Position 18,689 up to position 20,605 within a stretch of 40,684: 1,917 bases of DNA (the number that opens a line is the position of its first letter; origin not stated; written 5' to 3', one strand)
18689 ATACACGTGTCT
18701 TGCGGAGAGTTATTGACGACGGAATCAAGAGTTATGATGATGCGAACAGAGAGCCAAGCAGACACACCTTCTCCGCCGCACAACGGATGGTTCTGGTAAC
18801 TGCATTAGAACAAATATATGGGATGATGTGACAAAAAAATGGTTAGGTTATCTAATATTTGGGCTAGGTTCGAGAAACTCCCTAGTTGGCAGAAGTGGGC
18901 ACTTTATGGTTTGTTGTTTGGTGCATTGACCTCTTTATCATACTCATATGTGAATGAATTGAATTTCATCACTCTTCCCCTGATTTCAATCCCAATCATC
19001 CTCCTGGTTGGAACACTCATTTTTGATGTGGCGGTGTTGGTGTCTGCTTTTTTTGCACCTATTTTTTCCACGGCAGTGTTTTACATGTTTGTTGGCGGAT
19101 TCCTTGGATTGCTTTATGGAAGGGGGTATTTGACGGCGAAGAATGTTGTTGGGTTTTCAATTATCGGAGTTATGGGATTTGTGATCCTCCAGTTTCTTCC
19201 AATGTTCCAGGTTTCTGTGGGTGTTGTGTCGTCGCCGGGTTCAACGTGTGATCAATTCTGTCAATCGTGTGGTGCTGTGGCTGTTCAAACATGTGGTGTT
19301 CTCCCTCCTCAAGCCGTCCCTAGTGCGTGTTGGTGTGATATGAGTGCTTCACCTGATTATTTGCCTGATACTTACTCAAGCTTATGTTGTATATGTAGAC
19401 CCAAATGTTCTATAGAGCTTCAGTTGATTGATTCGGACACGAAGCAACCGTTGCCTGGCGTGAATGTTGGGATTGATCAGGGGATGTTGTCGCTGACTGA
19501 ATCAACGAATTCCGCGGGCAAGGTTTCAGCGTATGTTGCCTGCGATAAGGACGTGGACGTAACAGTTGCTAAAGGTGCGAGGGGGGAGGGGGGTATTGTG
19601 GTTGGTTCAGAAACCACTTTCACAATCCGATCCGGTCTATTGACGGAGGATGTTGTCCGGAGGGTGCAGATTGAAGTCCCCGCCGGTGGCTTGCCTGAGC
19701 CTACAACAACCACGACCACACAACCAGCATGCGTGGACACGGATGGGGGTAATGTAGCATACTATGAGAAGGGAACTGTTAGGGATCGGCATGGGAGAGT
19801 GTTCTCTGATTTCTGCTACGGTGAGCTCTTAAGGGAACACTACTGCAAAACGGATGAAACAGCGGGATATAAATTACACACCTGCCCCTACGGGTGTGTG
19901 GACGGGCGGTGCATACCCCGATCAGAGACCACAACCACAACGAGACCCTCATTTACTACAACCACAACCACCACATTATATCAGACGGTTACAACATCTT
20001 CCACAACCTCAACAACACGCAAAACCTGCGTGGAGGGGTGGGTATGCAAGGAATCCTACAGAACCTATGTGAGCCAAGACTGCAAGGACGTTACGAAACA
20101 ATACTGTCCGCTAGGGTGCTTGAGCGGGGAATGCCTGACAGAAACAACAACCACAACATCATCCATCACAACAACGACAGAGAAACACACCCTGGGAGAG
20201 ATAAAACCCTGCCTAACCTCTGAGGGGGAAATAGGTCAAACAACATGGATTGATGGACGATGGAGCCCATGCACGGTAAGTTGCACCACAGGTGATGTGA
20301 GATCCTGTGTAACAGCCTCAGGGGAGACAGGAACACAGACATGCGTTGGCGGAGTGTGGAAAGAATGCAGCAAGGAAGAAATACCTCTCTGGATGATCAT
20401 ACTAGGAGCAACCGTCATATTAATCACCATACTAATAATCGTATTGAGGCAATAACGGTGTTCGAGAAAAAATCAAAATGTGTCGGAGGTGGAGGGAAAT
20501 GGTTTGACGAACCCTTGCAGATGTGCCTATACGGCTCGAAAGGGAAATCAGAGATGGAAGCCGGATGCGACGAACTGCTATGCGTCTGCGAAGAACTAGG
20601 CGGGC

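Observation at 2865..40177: Kilobase-scale mosaic of G+T-rich and A+C-rich blocks on one coding strand, with synonymous-codon switching inside single genes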

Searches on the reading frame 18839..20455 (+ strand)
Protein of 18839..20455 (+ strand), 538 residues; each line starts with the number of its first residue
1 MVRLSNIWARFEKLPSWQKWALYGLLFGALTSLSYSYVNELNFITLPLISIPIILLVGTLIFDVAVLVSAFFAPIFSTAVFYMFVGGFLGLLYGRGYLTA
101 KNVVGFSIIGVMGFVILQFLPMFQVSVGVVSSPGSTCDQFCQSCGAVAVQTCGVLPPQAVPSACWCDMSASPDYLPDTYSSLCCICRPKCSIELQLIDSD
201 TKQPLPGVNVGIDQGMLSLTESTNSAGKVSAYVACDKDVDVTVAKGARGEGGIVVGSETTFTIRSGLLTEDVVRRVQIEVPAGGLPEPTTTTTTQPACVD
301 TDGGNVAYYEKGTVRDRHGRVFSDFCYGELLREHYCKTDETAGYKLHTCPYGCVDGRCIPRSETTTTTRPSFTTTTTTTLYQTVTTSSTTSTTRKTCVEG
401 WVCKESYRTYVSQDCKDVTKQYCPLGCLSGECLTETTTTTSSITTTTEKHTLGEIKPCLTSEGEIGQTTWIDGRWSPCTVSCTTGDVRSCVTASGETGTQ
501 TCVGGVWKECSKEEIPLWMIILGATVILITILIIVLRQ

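Call 5: search_protein_families(library=pfam, proteins=[window:18839-20455:+])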
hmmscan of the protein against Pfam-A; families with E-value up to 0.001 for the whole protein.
window:18839-20455:+ (538 aa): 0 families

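Call 45: find_encoding_contigs(protein=window:18839-20455:+, flank=10000, max_places=6)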
Protein window:18839-20455:+ (538 aa): 2 contigs read that carry it; 2 places shown.
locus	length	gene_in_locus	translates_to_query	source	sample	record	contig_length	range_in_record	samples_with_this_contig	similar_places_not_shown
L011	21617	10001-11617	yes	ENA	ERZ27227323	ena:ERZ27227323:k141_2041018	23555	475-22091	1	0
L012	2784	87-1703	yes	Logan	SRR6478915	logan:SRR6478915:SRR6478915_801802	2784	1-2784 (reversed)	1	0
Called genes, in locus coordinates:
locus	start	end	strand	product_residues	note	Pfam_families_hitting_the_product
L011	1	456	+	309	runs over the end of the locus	?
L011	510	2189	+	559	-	-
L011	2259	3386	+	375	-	-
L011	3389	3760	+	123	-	-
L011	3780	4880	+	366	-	-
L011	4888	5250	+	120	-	-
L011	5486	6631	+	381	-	-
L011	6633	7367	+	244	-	-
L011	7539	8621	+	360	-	-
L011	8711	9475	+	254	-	-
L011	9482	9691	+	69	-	-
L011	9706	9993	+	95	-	-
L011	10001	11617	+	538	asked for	-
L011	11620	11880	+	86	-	-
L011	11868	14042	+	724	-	PF28161:Fsx1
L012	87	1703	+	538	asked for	-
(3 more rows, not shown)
